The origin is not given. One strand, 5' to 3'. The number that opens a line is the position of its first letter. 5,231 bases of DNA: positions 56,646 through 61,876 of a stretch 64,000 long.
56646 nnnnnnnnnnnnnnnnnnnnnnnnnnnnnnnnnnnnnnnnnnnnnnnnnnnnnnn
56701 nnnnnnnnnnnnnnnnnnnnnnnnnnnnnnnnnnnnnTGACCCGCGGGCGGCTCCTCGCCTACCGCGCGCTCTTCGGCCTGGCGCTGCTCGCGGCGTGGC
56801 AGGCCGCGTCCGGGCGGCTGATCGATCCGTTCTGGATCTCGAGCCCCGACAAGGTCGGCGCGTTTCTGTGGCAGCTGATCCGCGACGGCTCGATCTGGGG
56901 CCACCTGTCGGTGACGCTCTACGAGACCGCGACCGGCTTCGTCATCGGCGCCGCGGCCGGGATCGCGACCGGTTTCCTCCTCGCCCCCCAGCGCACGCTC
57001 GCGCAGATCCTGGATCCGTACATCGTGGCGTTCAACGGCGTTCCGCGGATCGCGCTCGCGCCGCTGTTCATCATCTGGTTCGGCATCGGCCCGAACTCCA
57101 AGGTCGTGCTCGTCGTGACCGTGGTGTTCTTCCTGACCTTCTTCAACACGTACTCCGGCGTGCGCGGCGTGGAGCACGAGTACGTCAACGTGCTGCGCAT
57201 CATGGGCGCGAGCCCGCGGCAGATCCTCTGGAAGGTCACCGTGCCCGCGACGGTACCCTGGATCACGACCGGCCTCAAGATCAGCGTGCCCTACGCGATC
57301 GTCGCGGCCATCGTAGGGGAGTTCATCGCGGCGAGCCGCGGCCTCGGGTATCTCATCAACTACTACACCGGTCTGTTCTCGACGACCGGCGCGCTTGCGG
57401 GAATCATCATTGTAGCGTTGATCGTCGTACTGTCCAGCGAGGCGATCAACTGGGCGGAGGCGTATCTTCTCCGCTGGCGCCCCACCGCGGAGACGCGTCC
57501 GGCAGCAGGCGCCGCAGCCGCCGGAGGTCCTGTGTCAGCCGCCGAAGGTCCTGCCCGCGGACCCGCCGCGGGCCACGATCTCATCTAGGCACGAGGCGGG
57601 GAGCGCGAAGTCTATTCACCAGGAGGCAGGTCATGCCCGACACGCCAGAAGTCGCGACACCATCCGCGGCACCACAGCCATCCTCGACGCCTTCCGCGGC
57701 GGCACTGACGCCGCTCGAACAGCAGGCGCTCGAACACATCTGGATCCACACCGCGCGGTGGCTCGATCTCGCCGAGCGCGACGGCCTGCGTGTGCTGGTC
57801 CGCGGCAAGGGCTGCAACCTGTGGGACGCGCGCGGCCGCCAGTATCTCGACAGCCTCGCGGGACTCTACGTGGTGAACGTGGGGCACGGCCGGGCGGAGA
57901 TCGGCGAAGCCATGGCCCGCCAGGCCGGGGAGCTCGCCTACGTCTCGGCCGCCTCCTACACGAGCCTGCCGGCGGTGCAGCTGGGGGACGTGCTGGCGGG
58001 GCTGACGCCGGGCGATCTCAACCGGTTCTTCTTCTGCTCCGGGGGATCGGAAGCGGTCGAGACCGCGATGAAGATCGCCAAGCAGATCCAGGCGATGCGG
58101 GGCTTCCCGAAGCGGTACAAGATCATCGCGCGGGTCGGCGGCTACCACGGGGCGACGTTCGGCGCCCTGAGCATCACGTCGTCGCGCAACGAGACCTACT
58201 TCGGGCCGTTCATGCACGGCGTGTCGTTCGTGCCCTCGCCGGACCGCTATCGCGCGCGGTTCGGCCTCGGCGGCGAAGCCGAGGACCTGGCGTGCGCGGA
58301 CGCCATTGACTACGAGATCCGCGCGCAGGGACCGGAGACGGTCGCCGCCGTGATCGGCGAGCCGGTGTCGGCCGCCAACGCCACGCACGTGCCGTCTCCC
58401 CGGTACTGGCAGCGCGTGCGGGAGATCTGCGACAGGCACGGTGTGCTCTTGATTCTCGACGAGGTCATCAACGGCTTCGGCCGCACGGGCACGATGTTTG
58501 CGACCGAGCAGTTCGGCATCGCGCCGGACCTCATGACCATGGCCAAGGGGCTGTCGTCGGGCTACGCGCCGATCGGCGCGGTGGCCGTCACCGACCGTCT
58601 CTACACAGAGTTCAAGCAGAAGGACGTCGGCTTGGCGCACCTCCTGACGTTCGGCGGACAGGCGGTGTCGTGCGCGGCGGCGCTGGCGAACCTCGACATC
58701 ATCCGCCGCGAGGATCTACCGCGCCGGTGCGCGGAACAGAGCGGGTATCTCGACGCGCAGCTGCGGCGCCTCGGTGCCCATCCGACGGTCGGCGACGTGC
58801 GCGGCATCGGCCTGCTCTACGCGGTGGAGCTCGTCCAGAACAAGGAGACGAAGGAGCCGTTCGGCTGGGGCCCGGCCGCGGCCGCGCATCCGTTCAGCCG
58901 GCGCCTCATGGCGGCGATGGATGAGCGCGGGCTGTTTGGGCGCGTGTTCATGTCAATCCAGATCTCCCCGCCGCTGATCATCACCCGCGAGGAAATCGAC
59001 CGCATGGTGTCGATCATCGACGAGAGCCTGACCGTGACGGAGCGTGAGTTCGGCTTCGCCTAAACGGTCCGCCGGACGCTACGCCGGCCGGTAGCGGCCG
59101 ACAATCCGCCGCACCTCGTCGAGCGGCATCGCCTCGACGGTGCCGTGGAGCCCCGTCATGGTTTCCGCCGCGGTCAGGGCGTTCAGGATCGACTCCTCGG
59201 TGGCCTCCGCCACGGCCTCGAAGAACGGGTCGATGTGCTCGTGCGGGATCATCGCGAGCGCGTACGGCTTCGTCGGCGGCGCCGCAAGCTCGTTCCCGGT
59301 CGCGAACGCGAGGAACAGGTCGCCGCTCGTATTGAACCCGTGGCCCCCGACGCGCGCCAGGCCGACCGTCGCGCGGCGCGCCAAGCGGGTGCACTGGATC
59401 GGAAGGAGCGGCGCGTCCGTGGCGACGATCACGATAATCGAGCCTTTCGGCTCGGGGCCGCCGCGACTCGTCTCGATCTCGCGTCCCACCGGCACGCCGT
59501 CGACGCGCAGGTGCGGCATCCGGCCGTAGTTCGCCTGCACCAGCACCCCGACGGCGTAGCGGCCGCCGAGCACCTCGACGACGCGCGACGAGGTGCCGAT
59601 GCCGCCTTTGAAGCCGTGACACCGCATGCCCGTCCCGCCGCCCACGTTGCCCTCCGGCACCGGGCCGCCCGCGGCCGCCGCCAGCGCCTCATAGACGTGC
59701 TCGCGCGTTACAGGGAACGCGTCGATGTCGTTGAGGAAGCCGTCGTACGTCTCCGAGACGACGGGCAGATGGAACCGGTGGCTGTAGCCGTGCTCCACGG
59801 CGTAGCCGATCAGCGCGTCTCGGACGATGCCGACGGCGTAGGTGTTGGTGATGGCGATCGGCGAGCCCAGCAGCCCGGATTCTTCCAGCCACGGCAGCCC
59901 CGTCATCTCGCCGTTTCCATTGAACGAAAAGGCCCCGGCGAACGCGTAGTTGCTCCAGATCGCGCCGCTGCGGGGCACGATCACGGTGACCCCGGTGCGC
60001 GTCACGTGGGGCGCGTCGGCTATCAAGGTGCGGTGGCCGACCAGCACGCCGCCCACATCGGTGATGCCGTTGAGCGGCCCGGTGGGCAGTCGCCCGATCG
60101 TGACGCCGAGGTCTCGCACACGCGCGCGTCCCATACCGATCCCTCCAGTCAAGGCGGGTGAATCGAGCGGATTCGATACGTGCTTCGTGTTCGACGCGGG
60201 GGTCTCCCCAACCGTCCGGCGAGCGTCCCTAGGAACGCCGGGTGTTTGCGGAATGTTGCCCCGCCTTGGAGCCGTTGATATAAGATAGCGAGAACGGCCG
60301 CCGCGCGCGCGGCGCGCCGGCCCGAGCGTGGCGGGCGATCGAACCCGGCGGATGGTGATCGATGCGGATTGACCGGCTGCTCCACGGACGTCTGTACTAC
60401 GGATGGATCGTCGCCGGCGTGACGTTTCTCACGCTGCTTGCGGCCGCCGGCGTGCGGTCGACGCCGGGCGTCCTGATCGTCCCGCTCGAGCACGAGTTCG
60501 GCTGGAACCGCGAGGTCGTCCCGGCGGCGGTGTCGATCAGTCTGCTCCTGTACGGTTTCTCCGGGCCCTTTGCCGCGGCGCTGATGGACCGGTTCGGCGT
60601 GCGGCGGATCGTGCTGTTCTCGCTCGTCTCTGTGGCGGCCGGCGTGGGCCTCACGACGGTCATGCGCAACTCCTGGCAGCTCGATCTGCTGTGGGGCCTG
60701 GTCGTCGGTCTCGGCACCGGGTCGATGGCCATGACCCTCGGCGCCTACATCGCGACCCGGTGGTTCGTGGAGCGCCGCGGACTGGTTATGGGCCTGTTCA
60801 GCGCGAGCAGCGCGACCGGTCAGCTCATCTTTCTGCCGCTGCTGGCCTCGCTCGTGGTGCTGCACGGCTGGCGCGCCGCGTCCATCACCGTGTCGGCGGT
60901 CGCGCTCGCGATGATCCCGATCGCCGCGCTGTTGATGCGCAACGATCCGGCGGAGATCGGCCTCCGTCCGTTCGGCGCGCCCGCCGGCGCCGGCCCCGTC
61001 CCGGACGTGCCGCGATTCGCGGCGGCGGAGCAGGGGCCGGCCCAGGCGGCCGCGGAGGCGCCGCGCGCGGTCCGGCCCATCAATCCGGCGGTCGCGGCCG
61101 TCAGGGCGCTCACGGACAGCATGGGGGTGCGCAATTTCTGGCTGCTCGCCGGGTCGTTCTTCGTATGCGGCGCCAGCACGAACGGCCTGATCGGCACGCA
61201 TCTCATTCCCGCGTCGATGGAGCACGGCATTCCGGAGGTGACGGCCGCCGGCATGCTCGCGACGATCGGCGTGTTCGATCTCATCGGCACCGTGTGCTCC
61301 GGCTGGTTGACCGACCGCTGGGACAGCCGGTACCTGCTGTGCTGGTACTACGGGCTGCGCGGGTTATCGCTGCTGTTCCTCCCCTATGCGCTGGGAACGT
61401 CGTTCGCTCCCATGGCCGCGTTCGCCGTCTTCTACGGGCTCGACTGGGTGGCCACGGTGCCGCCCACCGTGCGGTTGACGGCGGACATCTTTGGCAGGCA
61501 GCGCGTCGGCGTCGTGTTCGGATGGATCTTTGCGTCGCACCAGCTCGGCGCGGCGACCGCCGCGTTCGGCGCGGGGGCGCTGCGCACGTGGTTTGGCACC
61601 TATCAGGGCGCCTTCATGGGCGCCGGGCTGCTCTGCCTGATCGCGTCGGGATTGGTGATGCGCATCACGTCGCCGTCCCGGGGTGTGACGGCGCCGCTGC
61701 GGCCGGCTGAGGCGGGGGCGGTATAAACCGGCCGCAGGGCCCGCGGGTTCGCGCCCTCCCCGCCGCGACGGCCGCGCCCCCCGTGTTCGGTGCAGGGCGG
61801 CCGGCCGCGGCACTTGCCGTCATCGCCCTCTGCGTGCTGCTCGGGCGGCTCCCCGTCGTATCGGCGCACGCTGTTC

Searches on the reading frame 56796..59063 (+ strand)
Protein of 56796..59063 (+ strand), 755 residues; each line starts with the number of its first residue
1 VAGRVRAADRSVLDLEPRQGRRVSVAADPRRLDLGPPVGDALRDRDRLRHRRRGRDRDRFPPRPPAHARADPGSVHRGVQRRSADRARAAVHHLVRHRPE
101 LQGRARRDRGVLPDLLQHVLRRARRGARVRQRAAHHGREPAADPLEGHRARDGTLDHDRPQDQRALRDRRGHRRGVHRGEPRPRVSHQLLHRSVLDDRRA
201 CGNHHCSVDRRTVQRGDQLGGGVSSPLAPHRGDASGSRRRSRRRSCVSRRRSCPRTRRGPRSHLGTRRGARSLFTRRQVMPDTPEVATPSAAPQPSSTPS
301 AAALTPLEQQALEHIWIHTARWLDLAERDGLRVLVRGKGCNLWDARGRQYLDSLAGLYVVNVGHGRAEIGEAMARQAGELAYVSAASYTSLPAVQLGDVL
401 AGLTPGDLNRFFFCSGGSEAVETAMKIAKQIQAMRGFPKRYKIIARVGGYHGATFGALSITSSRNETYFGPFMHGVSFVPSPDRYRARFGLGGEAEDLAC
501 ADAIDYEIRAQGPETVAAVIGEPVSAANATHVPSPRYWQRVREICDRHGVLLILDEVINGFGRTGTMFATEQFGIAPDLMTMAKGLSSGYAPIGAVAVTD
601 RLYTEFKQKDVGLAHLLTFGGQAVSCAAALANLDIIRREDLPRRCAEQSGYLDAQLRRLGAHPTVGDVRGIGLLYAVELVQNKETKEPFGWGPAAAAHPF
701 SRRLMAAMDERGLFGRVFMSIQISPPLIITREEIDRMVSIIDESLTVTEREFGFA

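Call 65: search_protein_families(library=pfam, proteins=[window:56796-59063:+])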
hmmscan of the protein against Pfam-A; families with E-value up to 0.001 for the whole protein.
window:56796-59063:+ (755 aa): 1 family
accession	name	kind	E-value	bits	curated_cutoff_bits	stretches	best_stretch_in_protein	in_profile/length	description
PF00202.27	Aminotran_3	-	6.5e-95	318.6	30.5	1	331-743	10-401/403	Aminotransferase class-III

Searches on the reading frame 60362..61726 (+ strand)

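Call 65: search_protein_families(library=pfam, proteins=[window:60362-61726:+])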
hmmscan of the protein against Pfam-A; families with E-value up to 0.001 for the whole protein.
window:60362-61726:+ (454 aa): 1 family
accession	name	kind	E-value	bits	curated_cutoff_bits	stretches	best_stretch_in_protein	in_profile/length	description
PF07690.21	MFS_1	-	5.1e-41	141.2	33.4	2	22-369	2-314/347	Major Facilitator Superfamily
